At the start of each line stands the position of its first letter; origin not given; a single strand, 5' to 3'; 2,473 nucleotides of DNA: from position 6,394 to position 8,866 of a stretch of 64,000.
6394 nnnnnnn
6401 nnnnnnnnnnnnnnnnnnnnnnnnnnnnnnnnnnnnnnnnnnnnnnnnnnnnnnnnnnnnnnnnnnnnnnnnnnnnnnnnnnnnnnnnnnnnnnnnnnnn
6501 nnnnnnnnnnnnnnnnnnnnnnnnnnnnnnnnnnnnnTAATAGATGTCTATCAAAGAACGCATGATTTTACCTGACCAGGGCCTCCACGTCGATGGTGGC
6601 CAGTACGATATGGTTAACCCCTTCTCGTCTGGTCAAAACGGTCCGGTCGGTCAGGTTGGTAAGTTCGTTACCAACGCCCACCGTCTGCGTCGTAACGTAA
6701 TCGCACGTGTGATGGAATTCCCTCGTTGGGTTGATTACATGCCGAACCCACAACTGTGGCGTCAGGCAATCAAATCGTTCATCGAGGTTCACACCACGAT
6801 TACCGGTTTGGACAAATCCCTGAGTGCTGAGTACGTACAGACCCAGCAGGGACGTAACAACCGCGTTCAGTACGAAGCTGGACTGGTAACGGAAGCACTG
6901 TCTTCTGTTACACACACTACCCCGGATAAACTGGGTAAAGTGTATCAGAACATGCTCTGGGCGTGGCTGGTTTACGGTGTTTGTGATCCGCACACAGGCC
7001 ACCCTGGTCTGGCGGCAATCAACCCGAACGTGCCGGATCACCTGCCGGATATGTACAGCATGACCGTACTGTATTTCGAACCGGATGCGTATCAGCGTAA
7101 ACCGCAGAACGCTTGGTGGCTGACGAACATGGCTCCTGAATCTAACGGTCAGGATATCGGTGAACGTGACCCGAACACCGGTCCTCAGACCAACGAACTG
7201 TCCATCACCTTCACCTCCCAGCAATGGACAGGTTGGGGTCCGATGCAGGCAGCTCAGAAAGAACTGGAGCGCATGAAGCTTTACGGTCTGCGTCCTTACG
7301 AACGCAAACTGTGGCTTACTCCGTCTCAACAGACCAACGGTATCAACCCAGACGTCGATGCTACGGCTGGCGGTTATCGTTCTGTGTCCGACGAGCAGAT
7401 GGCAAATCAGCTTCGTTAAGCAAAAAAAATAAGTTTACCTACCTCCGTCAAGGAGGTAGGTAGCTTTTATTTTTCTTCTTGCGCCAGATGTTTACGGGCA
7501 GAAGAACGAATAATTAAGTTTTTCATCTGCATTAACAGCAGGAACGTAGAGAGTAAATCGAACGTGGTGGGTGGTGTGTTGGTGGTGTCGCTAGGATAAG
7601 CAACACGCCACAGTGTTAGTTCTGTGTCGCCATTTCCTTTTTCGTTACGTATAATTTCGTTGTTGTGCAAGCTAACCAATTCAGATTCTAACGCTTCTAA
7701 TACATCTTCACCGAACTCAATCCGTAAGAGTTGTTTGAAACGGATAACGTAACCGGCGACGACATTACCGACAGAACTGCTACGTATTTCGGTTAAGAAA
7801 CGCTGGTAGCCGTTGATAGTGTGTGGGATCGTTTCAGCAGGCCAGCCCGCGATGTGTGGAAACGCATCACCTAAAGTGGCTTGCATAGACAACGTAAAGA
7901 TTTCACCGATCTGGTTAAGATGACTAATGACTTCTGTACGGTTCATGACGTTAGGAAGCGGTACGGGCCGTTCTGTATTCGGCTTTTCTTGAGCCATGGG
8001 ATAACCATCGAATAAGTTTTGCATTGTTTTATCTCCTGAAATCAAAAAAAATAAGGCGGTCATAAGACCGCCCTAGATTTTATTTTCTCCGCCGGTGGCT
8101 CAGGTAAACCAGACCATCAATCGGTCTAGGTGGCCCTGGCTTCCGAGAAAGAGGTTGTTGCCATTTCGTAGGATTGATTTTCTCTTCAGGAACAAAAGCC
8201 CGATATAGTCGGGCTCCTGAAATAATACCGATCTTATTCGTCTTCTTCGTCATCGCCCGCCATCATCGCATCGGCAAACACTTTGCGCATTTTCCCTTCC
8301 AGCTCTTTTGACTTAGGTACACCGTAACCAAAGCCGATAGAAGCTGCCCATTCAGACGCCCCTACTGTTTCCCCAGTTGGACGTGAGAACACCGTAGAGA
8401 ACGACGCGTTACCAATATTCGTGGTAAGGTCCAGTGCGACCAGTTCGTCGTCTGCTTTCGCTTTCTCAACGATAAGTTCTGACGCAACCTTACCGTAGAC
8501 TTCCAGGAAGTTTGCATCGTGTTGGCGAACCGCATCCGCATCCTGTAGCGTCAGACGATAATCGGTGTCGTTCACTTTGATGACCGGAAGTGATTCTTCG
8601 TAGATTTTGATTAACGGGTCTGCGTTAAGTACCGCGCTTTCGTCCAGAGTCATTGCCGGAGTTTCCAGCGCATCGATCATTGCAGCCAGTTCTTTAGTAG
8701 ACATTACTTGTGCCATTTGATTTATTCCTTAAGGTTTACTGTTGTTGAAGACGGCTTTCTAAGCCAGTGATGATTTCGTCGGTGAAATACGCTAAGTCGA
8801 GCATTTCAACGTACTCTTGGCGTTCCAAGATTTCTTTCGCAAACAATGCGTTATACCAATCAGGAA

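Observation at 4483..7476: Codon-optimised two-gene operon with strong terminator: candidate tail sheath and tube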

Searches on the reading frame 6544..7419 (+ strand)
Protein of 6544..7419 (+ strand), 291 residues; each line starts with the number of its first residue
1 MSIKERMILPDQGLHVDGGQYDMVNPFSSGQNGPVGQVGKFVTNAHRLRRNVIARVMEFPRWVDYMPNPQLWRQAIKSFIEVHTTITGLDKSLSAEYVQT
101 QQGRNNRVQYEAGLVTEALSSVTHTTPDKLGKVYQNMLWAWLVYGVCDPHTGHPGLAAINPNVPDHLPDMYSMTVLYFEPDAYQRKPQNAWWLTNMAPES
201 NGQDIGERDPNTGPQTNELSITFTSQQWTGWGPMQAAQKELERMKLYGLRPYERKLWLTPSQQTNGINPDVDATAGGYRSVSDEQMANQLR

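Call 3: search_protein_families(library=pfam, proteins=[window:6544-7416:+], max_evalue=1)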
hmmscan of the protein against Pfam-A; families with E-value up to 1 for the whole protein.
window:6544-7416:+ (291 aa): 1 family
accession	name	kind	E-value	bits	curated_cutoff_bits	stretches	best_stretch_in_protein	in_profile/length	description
PF23806.1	Phage_TTP_14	-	1.2e-92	310.9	27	1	4-290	5-288/292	Phage tail tube protein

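Call 4: search_protein_families(library=phrogs, proteins=[window:6544-7416:+], max_evalue=0.01)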
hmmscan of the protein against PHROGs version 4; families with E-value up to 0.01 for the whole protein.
window:6544-7416:+ (291 aa): 1 family
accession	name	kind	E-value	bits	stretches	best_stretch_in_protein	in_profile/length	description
phrog_3185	-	head and packaging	2.1e-124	415.5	1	2-290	3-288/289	virion structural protein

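Call 6: search_solved_structures(query=window:6544-7416:+, max_evalue=0.01, show_alignments=1)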
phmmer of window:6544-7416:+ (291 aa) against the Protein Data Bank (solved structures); distinct sequences matched with E-value up to 0.01: 3.
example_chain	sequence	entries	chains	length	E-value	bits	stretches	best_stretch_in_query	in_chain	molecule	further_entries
11ec_AG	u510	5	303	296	9.9e-35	123.6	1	10-259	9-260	Tail Tube of Bacteriophage Goslar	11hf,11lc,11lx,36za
9xpf_G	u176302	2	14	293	1.1e-22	84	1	10-273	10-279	PHIKZ030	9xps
8bfk_A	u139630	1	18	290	7.5e-19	71.4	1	45-250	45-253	Putative virion structural protein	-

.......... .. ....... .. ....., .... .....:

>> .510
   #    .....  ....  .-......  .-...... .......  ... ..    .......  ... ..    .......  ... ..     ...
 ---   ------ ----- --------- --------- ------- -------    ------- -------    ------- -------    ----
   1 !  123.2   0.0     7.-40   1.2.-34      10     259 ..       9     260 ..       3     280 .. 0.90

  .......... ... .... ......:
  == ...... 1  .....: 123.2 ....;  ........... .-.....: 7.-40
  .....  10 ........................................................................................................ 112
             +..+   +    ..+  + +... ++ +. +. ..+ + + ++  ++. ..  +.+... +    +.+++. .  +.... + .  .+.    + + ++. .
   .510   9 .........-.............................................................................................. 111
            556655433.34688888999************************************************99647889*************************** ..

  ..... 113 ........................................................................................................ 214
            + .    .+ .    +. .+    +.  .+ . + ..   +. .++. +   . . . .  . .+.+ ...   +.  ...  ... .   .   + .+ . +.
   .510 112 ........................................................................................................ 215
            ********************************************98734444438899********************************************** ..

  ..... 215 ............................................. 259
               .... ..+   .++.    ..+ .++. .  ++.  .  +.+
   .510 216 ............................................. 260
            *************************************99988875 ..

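Call 62: find_encoding_contigs(protein=window:6544-7419:+, flank=4000, max_places=8)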
Protein window:6544-7419:+ (291 aa): 23 contigs read that carry it; 8 places shown.
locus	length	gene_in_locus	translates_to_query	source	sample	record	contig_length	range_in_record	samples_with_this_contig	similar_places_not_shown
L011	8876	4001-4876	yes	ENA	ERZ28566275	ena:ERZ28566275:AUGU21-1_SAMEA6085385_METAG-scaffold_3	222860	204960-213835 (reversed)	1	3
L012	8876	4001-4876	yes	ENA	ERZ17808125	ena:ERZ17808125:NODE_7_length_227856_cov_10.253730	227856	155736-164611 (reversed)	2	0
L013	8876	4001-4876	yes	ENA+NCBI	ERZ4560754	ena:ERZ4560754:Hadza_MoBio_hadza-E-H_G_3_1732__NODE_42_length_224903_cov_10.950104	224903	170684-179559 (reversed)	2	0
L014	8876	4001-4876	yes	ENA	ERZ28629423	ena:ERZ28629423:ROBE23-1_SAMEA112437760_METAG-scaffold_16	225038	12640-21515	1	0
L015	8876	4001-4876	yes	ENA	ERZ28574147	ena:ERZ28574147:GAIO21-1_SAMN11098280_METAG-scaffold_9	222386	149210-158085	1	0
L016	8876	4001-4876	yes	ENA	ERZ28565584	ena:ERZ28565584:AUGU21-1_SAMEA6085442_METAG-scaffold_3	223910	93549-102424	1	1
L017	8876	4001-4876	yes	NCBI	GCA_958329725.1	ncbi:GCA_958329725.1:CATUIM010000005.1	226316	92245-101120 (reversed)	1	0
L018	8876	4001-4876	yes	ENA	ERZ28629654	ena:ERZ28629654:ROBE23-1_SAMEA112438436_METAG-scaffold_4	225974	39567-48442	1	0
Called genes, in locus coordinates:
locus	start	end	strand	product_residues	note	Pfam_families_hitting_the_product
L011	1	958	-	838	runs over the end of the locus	PF23823:DUF7193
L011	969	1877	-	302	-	PF25614:PhiKZ_VTX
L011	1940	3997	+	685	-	PF20961:phiKZ_gp29PR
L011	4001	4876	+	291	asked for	PF23806:Phage_TTP_14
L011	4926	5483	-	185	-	-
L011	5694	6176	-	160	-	-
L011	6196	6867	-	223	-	-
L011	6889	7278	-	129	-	-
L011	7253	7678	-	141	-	-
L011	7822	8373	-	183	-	-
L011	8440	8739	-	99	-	-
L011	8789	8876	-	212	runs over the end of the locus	-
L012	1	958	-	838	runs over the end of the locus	PF23823:DUF7193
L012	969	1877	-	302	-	PF25614:PhiKZ_VTX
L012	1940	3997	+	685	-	PF20961:phiKZ_gp29PR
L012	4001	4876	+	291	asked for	PF23806:Phage_TTP_14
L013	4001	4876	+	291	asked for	PF23806:Phage_TTP_14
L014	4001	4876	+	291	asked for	PF23806:Phage_TTP_14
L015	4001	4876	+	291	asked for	PF23806:Phage_TTP_14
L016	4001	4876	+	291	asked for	PF23806:Phage_TTP_14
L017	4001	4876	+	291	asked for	PF23806:Phage_TTP_14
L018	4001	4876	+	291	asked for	PF23806:Phage_TTP_14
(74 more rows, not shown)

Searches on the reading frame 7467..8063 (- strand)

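Call 3: search_protein_families(library=pfam, proteins=[window:7467-8063:-], max_evalue=1)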
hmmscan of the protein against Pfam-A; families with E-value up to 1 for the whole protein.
window:7467-8063:- (198 aa): 0 families

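Call 4: search_protein_families(library=phrogs, proteins=[window:7467-8063:-], max_evalue=0.01)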
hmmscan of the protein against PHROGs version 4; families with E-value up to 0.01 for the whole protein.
window:7467-8063:- (198 aa): 1 family
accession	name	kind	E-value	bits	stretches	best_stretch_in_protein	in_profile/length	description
phrog_8407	-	unknown function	4e-56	190.3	1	33-197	10-175/180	-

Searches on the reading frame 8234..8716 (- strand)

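Call 23: search_protein_families(library=phrogs, proteins=[window:8234-8716:-], max_evalue=0.001)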
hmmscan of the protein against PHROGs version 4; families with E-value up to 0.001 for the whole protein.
window:8234-8716:- (160 aa): 1 family
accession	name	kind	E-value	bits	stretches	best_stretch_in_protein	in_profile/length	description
phrog_7952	-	unknown function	1.3e-65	221.6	1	1-160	2-162/164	-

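Call 47: search_protein_families(library=pfam, proteins=[window:8234-8716:-], max_evalue=0.001)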
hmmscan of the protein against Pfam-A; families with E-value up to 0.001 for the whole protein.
window:8234-8716:- (160 aa): 0 families
